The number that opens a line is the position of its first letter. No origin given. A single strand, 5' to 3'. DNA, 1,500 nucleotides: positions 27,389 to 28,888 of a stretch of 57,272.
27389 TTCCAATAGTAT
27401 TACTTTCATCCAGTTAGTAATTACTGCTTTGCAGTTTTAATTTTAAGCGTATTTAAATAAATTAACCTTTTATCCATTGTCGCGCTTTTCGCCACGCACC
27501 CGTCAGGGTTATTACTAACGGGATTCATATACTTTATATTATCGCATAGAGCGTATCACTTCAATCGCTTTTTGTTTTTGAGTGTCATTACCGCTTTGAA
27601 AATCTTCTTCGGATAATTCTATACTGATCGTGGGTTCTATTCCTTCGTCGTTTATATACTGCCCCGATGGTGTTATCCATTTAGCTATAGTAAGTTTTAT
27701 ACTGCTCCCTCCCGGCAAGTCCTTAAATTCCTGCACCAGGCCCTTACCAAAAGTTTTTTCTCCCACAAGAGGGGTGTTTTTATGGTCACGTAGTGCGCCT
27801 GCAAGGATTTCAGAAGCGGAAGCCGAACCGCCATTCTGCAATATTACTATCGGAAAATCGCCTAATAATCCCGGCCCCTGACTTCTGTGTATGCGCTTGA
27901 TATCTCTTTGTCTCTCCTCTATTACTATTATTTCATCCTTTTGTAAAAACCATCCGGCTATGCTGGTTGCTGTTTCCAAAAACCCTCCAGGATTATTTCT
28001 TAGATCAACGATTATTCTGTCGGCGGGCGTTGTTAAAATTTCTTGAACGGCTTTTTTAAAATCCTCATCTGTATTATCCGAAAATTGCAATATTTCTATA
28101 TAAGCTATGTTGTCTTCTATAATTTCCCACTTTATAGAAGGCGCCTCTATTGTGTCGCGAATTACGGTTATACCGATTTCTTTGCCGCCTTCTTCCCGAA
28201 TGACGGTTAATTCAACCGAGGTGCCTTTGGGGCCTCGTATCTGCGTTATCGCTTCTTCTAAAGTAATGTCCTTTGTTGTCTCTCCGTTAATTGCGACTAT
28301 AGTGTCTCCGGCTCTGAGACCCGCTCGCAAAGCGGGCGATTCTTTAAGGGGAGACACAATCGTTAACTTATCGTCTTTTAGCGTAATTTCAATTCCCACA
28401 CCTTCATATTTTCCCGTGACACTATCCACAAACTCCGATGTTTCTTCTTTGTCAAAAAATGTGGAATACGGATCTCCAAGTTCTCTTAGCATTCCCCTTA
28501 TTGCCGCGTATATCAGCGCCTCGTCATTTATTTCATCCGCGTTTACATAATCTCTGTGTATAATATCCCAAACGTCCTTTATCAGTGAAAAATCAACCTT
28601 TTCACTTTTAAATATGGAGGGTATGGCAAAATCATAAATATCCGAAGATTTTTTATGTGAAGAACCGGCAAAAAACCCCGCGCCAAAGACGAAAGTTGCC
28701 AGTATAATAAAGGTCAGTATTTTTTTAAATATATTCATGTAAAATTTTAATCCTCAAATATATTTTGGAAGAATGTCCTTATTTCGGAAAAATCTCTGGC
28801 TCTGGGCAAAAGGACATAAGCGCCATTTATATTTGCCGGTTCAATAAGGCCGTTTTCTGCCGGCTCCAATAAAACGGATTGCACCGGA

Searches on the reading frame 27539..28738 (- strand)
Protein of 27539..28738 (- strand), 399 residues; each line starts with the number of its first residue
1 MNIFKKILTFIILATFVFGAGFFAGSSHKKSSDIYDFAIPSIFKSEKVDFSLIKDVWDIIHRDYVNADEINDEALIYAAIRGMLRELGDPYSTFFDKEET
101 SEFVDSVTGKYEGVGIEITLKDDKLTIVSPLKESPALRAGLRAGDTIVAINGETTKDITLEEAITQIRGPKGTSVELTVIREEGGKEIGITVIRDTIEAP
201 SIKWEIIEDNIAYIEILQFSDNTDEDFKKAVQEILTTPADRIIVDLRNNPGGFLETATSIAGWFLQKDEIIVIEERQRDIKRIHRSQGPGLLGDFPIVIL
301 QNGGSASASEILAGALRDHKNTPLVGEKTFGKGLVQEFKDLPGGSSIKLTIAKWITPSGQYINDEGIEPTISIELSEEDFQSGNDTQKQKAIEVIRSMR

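Call 75: search_protein_families(library=pfam, proteins=[window:27539-28738:-], max_evalue=0.001)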
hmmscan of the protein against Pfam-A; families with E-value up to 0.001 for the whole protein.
window:27539-28738:- (399 aa): 5 families
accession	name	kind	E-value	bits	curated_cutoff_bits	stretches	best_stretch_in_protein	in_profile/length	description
PF03572.23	Peptidase_S41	-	9.4e-49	165.6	24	1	210-372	1-164/165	Peptidase family S41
PF17820.7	PDZ_6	-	8.3e-13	48.3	27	1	127-181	2-54/54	PDZ domain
PF00595.29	PDZ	-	1.8e-12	47.9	23.2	1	110-179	8-80/81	PDZ domain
PF22694.1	CtpB_N-like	-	1e-10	42.4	27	1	44-98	32-84/85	Activating protease CtpB N-terminal domain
PF13180.12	PDZ_2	-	5.6e-10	39.8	27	1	114-191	3-79/80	PDZ domain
